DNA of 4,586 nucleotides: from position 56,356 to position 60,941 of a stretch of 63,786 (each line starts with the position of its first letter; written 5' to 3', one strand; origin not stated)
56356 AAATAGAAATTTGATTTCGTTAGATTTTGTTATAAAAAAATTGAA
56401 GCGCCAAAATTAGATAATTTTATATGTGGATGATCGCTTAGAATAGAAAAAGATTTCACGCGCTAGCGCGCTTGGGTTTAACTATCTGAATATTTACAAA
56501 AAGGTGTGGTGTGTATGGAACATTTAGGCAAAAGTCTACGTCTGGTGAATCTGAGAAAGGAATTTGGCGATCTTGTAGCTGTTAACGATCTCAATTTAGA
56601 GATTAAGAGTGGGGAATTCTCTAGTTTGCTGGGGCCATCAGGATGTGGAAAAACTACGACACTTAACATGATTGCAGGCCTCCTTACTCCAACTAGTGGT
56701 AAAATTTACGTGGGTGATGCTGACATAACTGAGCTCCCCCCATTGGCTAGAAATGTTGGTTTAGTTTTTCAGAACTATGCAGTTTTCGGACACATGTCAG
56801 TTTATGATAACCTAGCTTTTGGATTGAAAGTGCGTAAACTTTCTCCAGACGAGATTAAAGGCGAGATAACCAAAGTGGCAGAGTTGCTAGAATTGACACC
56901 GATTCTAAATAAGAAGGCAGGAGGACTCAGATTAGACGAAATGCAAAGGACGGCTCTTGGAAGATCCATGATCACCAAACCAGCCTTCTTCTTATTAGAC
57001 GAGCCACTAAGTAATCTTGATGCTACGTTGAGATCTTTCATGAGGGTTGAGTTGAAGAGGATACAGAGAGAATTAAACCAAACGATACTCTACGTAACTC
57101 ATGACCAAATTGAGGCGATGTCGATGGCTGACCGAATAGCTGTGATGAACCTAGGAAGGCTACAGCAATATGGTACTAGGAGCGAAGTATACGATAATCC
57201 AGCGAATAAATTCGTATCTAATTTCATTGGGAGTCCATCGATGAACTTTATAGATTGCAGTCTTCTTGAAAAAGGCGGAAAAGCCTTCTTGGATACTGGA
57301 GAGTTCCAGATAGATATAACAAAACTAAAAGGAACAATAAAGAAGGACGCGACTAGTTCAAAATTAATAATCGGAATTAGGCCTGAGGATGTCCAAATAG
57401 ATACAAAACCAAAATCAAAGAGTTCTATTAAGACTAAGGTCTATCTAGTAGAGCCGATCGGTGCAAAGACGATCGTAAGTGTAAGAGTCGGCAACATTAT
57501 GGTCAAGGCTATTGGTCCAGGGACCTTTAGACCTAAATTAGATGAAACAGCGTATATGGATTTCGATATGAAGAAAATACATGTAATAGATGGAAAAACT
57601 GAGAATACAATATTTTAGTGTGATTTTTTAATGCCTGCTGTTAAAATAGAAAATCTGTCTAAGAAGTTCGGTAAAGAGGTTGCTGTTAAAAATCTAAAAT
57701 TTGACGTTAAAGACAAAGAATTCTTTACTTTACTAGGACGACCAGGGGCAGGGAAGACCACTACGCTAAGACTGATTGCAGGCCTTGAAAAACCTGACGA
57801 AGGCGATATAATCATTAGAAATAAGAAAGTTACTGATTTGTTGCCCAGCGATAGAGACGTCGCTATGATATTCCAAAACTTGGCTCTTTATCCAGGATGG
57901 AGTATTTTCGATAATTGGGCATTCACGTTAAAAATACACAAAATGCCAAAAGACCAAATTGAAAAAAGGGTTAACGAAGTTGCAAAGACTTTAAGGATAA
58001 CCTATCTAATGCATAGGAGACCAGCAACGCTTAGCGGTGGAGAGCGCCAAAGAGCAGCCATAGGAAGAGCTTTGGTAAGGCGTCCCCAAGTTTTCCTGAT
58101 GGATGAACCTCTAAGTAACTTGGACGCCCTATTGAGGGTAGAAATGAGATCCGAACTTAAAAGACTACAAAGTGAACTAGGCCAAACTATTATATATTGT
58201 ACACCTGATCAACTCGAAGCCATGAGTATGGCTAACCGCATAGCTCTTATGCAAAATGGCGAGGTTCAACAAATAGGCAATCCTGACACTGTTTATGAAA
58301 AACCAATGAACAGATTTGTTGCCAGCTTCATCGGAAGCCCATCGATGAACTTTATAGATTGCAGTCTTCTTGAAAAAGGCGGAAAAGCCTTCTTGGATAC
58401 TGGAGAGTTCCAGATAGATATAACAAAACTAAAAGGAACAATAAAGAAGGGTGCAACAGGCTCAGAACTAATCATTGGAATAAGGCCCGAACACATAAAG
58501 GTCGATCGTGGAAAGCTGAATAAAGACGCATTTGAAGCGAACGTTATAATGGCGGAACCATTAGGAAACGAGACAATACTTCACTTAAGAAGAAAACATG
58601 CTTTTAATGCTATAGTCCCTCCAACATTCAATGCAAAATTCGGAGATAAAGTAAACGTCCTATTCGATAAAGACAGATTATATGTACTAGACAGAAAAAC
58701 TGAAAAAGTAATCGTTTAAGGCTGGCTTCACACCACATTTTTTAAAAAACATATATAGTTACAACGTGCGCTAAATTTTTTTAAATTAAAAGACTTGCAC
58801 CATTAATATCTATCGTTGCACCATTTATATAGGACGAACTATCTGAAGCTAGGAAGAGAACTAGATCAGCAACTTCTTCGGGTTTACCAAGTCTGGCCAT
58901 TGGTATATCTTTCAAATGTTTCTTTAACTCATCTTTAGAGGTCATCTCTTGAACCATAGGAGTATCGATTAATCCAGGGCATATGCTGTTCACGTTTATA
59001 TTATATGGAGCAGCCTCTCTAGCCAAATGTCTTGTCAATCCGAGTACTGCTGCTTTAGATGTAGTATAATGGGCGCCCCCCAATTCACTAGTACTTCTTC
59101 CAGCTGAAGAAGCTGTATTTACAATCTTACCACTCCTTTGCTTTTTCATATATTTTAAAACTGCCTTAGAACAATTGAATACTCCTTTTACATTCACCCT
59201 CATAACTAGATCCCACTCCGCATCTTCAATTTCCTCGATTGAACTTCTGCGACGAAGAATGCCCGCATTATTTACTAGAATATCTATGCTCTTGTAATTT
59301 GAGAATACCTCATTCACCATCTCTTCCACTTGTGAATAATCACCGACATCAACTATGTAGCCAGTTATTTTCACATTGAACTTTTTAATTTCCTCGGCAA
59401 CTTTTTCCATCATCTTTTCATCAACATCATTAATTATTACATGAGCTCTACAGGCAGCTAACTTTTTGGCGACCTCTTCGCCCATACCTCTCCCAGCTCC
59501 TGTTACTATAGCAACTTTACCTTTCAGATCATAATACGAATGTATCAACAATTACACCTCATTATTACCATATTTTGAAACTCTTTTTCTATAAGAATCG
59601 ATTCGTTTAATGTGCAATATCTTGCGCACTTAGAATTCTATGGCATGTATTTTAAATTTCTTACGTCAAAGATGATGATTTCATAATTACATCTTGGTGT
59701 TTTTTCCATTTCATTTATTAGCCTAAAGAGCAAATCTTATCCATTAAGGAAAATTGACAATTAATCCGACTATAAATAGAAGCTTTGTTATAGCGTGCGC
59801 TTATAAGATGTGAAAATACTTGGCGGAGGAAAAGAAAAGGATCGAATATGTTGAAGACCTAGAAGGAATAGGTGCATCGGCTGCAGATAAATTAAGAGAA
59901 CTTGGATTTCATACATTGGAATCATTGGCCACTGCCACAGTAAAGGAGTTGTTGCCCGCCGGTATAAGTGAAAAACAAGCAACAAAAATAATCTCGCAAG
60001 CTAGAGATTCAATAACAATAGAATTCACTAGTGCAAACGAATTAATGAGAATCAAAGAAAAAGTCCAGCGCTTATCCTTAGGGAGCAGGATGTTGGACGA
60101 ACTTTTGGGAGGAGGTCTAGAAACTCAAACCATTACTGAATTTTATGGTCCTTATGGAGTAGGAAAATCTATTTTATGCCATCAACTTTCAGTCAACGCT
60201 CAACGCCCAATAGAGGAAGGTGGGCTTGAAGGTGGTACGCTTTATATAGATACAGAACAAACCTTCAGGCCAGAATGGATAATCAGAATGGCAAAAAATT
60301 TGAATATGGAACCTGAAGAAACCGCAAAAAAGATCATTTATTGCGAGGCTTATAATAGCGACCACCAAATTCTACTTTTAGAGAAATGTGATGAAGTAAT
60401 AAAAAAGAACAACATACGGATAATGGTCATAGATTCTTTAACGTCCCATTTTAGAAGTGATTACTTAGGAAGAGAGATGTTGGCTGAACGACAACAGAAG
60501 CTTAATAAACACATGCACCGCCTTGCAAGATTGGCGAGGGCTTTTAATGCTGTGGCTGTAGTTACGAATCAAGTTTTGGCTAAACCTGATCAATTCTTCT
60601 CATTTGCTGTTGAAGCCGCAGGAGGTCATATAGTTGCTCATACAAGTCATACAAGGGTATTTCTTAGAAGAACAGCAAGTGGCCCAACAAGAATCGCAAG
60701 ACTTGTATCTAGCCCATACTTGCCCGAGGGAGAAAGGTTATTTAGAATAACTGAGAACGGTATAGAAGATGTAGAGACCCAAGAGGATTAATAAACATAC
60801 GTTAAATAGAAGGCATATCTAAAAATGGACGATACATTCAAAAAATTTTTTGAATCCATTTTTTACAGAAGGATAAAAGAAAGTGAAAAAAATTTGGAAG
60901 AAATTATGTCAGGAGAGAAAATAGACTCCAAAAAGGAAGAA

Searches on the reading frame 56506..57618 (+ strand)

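Call 19: search_protein_families(library=pfam, proteins=[window:56506-57618:+])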
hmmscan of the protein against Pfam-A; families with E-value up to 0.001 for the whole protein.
window:56506-57618:+ (370 aa): 3 families
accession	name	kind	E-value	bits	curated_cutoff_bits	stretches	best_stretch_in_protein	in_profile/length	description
PF00005.33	ABC_tran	-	8.6e-27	94.9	25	1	26-168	1-136/137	ABC transporter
PF17912.7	OB_MalK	-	1.4e-11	45.5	27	1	242-296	1-53/53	MalK OB fold domain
PF08402.16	TOBE_2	-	5.7e-05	23.6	21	1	289-360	1-75/76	TOBE domain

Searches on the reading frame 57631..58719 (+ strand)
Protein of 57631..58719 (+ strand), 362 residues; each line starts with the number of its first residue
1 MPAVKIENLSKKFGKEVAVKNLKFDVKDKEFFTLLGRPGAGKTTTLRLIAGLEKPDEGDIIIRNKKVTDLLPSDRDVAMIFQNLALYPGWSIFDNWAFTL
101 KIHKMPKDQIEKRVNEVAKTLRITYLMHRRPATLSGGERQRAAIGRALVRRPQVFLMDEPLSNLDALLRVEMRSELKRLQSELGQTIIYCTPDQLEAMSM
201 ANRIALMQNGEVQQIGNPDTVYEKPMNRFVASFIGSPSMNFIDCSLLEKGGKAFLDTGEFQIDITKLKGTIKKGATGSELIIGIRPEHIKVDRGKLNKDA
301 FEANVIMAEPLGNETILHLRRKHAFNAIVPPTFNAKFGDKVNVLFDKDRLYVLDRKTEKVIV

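Call 19: search_protein_families(library=pfam, proteins=[window:57631-58719:+])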
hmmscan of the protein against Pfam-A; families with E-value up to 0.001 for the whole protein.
window:57631-58719:+ (362 aa): 3 families
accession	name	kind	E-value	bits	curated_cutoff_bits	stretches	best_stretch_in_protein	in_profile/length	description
PF00005.33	ABC_tran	-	4.3e-31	108.8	25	1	19-161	1-136/137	ABC transporter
PF17912.7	OB_MalK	-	9.1e-14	52.5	27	1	235-289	1-53/53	MalK OB fold domain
PF08402.16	TOBE_2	-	4e-07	30.5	21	1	282-353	1-76/76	TOBE domain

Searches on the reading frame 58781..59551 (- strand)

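Call 80: search_protein_families(library=pfam, proteins=[window:58781-59551:-], max_evalue=0.01)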
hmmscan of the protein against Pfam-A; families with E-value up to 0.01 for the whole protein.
window:58781-59551:- (256 aa): 9 families
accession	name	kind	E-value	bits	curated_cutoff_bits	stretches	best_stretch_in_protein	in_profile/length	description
PF13561.12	adh_short_C2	-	4.1e-66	223.4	27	1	18-251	1-233/236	Enoyl-(Acyl carrier protein) reductase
PF00106.31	adh_short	-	4.4e-62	209.5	26.6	1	12-206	1-193/195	short chain dehydrogenase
PF08659.16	KR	-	5.8e-13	49.6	22.6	1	14-182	3-169/180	KR domain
PF02719.21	Polysacc_synt_2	-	8.4e-05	22.3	20.2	1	15-82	2-76/293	Polysaccharide biosynthesis protein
PF02826.25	2-Hacid_dh_C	-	0.003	17.4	25.1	0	6-53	31-77/178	D-isomer specific 2-hydroxyacid dehydrogenase, NAD binding domain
PF13649.12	Methyltransf_25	-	0.0038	18.3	27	0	20-90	5-75/97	Methyltransferase domain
PF01073.25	3Beta_HSD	-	0.0043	16.6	22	1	15-128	1-100/280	3-beta hydroxysteroid dehydrogenase/isomerase family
PF01488.26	Shikimate_DH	-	0.007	16.9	24.3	0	8-62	9-63/138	Shikimate / quinate 5-dehydrogenase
PF02737.24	3HCDH_N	-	0.0092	16.4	22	0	16-57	4-44/180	3-hydroxyacyl-CoA dehydrogenase, NAD binding domain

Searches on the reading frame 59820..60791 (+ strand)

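Call 19: search_protein_families(library=pfam, proteins=[window:59820-60791:+])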
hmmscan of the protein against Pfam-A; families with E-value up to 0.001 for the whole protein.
window:59820-60791:+ (323 aa): 5 families
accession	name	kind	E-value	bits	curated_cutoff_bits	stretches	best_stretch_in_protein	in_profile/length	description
PF08423.17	Rad51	-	5.1e-76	255.6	22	1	80-318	3-244/244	Rad51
PF06745.19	ATPase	-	1.8e-11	44.3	26.6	1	90-315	6-224/231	KaiC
PF00154.27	RecA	-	1e-10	42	27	1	60-286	5-222/262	recA bacterial DNA recombination protein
PF14520.12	HHH_5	-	4.9e-10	40.2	27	1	9-63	2-57/57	Helix-hairpin-helix domain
PF13481.12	AAA_25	-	6.7e-05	23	27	1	91-214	21-159/195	AAA domain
